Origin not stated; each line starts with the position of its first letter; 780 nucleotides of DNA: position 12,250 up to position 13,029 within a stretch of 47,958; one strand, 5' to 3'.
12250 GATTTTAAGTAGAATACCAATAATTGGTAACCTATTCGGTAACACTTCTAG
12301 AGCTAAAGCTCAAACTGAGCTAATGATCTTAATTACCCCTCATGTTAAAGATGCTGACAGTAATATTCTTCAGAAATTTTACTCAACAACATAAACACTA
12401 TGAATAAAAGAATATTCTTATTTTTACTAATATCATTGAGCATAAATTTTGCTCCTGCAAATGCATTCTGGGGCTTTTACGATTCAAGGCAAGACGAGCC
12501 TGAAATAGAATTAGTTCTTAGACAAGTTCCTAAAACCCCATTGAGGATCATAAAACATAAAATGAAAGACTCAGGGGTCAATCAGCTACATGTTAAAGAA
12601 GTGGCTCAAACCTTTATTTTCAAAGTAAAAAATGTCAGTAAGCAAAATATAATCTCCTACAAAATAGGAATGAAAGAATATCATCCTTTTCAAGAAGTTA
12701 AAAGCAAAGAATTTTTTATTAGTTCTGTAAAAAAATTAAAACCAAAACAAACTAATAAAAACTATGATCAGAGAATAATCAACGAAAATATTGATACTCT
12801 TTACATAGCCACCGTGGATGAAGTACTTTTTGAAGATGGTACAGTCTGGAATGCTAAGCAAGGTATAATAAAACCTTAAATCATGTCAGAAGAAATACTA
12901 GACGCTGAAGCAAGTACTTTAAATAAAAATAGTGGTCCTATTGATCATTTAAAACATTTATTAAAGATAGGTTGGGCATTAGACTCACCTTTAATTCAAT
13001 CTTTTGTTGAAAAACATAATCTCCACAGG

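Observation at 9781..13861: Tightly coupled five-gene secretin operon without any known pilus/T2SS partners: candidate undescribed secretin-associated (possibly DNA-handling) module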

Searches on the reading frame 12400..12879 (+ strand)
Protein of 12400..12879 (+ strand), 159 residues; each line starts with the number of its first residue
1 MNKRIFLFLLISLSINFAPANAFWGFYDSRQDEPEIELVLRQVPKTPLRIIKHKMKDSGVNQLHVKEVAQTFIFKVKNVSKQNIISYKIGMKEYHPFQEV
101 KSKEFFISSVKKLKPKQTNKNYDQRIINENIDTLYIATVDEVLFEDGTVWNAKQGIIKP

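Call 5: search_protein_families(library=pfam, proteins=[window:12400-12879:+], max_evalue=0.1)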
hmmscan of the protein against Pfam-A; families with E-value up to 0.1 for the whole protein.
window:12400-12879:+ (159 aa): 2 families
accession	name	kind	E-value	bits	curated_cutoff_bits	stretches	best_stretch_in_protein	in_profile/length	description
PF19092.6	DUF5780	-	0.032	14.9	28.2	0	104-152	45-96/109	Family of unknown function (DUF5780)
PF06594.17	HCBP_related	-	0.053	13.9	21.4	0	139-153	27-41/42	Haemolysin-type calcium binding protein related domain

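Call 6: search_protein_families(library=ncbifam, proteins=[window:12400-12879:+], max_evalue=0.1)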
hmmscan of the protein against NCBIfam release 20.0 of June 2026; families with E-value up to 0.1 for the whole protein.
window:12400-12879:+ (159 aa): 0 families

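Call 32: find_homologous_proteins(query=window:12400-12879:+, max_evalue=0.001)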
Query window:12400-12879:+ (159 aa): 5 proteins with E <= 0.001 among 30 candidates.
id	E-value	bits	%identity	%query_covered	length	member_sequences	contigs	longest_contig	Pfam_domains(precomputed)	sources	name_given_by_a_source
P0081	9.0e-99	346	100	100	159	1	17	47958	-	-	-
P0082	3.3e-76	272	77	100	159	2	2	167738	-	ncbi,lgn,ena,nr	ncbi:MAG: hypothetical protein HRT47_04090 [Candidatus Caenarcaniphilales bacterium]|nr:hypothetical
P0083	3.3e-71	256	76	91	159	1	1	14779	-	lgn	-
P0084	4.3e-48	181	60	87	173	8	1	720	-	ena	-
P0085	4.3e-36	142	54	77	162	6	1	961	-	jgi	jgi:hypothetical protein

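Call 42: search_protein_families(library=phrogs, proteins=[window:12400-12879:+], max_evalue=0.01)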
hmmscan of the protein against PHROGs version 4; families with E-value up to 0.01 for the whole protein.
window:12400-12879:+ (159 aa): 0 families

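Call 43: search_protein_families(library=padloc, proteins=[window:12400-12879:+], max_evalue=0.01)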
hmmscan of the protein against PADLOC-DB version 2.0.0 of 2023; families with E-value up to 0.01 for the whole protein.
window:12400-12879:+ (159 aa): 0 families

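Call 45: predict_structure(alignment_id=A3)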
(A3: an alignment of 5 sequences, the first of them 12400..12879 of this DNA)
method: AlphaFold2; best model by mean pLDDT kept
length: 159 residues; sequences in the alignment: 5
mean_pLDDT: 50.5   pTM: 0.40
mean pLDDT of the five models: 50.5, 47.8, 46.0, 44.8, 43.0
residues with pLDDT >= 90: 0; 70-90: 22; 50-70: 60; < 50: 77
segments of 3 or more residues with pLDDT < 50: 17-71, 73-77, 117-132
pLDDT, mean of each block of 10 residues (from residue 1): 71 53 34 31 33 29 39 51 67 58 60 50 33 58 74 68
secondary structure, 60 per line:
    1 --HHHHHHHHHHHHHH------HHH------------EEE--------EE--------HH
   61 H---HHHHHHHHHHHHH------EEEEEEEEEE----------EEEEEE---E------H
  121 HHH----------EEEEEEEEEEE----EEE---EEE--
elements in order: H3-16 E38-40 H65-77 E84-93 E104-109 H120-123 E134-144 E149-151 E155-157
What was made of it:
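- On Known secretin accessory proteins (PilP, TsaP, pilotins, GspC/GspS): The AlphaFold model has pLDDT 50, built from a 5-sequence alignment (call 45).
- Tried and rejected: The permitted 5-sequence alignment gave pLDDT 50 (call 45), which is unusable.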

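Call 46: search_protein_families(library=pfam, alignment_id=A2, max_evalue=1)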
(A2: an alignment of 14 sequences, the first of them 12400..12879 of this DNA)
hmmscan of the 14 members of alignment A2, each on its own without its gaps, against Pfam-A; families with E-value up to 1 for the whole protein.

A. member 1, window:12400-12879:+ (159 aa): 2 families
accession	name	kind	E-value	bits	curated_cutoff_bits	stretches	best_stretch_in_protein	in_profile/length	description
PF19092.6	DUF5780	-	0.032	14.9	28.2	1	104-152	45-96/109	Family of unknown function (DUF5780)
PF06594.17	HCBP_related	-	0.053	13.9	21.4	1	139-153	27-41/42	Haemolysin-type calcium binding protein related domain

B. families by the number of members that match (of 14 scanned): 15 families
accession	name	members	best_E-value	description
PF06594.17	HCBP_related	10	0.014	Haemolysin-type calcium binding protein related domain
PF19092.6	DUF5780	8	0.0067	Family of unknown function (DUF5780)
PF21490.2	PB2_cap-binding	2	0.021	Polymerase basic protein 2, cap-binding domain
PF09478.16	CBM49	2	0.039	Carbohydrate binding domain CBM49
PF01407.22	Gemini_AL3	2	0.55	Geminivirus AL3 protein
PF12539.13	Csm1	1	0.0058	Chromosome segregation protein Csm1/Pcs1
PF03847.19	TFIID_20kDa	1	0.046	Transcription initiation factor TFIID subunit A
PF15622.11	CENP_C_N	1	0.06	Kinetochore assembly subunit CENP-C N-terminal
PF21962.1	DUF6924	1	0.068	Domain of unknown function (DUF6924)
PF22701.2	Mala_s_1-like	1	0.081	Mal s 1 allergenic protein-like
PF18027.6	Pepdidase_M14_N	1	0.087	Cytosolic carboxypeptidase N-terminal domain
PF00595.29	PDZ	1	0.096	PDZ domain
PF03744.18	BioW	1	0.1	6-carboxyhexanoate--CoA ligase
PF01133.22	ER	1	0.11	Enhancer of rudimentary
PF04998.22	RNA_pol_Rpb1_5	1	0.23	RNA polymerase Rpb1, domain 5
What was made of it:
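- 12400..12879 (+): g3: exported 159-aa protein with an N-terminal leader (ANA/F), a variable linker (KE-rich and much longer in deep relatives) and a conserved beta-rich C-terminal domain ending in V.F.DG..W. DUF5780 hits recur weakly in 8 of 14 members (best E 0.0067) (call 46).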

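Call 47: search_solved_structures(query=A2, max_evalue=10, show_alignments=2)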
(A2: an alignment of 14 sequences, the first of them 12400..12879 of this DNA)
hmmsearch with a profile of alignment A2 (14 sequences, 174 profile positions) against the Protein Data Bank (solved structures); distinct sequences matched with E-value up to 10: 2.
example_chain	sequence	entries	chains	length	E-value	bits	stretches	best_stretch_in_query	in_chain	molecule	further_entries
5tta_A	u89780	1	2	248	0.14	15.1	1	132-152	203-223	Putative exported protein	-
9fqr_I3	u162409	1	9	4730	0.33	13.8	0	38-84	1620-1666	Cilia and flagella associated protein 57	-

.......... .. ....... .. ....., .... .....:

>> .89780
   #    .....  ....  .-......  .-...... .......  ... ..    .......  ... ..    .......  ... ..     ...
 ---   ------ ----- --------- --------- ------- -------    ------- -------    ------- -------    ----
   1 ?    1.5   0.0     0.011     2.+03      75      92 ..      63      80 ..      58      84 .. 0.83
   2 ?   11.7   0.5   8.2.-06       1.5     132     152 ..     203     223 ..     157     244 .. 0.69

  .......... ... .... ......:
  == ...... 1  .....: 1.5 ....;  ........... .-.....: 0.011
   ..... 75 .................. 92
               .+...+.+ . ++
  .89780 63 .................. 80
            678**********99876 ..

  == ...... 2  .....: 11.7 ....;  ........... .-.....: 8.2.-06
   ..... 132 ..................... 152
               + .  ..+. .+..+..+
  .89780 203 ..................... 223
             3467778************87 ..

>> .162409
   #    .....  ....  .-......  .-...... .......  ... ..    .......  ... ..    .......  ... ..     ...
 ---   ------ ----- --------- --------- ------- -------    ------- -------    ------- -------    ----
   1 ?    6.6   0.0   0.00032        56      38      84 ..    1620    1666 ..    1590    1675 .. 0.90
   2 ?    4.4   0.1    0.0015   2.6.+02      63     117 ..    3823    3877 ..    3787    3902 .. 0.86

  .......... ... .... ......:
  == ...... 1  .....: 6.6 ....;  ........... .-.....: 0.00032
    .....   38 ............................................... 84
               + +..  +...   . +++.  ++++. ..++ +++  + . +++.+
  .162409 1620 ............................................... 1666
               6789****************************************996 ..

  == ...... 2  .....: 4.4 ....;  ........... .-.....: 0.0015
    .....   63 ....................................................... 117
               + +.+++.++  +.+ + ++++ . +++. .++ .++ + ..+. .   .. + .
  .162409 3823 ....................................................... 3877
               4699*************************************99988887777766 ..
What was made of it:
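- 12400..12879 (+): PDB 5tta 'putative exported protein' matches at E 0.14 on the last strand only (call 47).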

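Call 91: fold_search(model_id=the predicted structure, library=pdb)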
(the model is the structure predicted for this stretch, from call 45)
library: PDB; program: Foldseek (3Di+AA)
matches with E <= 10: 245; with E <= 0.001: 0
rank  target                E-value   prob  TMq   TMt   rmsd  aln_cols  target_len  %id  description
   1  6q02_A                7.7e-01  0.08  0.16  0.08   9.9        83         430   10  Polymerase Eta-catalyzed insertion of the mismatched A opposite template cytarabine (AraC) residue (released 2019-11-20)
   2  9fcv_A                1.1e+00  0.02  0.13  0.04  18.8       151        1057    9  Cas nuclease-CRISPR (cr)RNA ribonucleoprotein (RNP) complex (released 2025-02-12)
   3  3mr5_A                1.2e+00  0.07  0.16  0.08  10.0        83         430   10  Human DNA polymerase eta - DNA ternary complex with a CPD 1bp upstream of the active site (TT3) (released 2010-06-30)
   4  7m7t_A                1.2e+00  0.07  0.16  0.08   9.9        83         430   10  Human DNA Pol eta S113A with dT-ended primer and dATP: in crystallo reaction for 0 s (released 2021-06-02)
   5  8eqv_B                1.4e+00  0.02  0.14  0.06  24.9       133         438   10  Cryo-EM structure of PRC2 in complex with the long isoform of AEBP2 (released 2024-07-31)
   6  6d0m_A                1.6e+00  0.06  0.16  0.08   9.1        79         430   10  Polymerase Eta post-insertion binary complex with cytarabine (AraC) (released 2018-09-05)
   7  4o3o_A                1.6e+00  0.06  0.16  0.08   9.9        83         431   10  Crystal structure of human polymerase eta inserting datp opposite an 8-oxog containing dna template (released 2014-04-30)
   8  6pz3_A                1.6e+00  0.06  0.16  0.08  10.0        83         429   10  Polymerase Eta-catalyzed insertion of correct G opposite template cytarabine (AraC) residue (released 2019-11-20)
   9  6mq8_A                1.9e+00  0.06  0.16  0.08   9.8        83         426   10  Binary structure of DNA polymerase eta in complex with templating hypoxanthine (released 2019-10-23)
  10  5dqi_A                2.0e+00  0.05  0.16  0.08   9.8        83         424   10  Crystal Structure of Human DNA Polymerase Eta Extending an O4-Ethylthymidine : dA Pair By Inserting dCTP Opposite dG (released 2016-08-10)
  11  6u11_A                2.1e+00  0.05  0.15  0.09   9.9        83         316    8  Xenopus laevis N-acetylglucosamine-1-phosphodiester alpha-N-acetylglucosaminidase (NAGPA) (C46S C219S C453S C480S C486 (released 2020-02-19)
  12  8iqb_A                2.1e+00  0.04  0.19  0.13  12.6       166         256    8  Crystal structure of AsfvPrimPol N-terminal Prim/Pol domain (released 2023-07-26)
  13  5kg6_A                2.2e+00  0.05  0.16  0.08   9.9        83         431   10  Human DNA polymerase eta-DNA ternary complex: reaction first with 1 mM Mn2+ for 1800s then with 10 mM Ca2+ for 60s (released 2016-06-29)
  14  7r3g_A                2.3e+00  0.06  0.15  0.11  13.5        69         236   13  PROSS optimitzed variant of RhlR (75 mutations) in complex with the synthetic antagonist mBTL (released 2022-12-14)
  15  7r3i_B                2.3e+00  0.06  0.15  0.11  13.5        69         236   13  PROSS optimitzed variant of RhlR (61 mutations) in complex with the synthetic antagonist mBTL (released 2022-12-14)
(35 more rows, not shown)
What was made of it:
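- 12400..12879 (+): The AlphaFold model was poor (pLDDT 50, call 45), so the fold search on it is meaningless (call 91).
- On Known secretin accessory proteins (PilP, TsaP, pilotins, GspC/GspS): The Foldseek output on it is meaningless (call 91).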
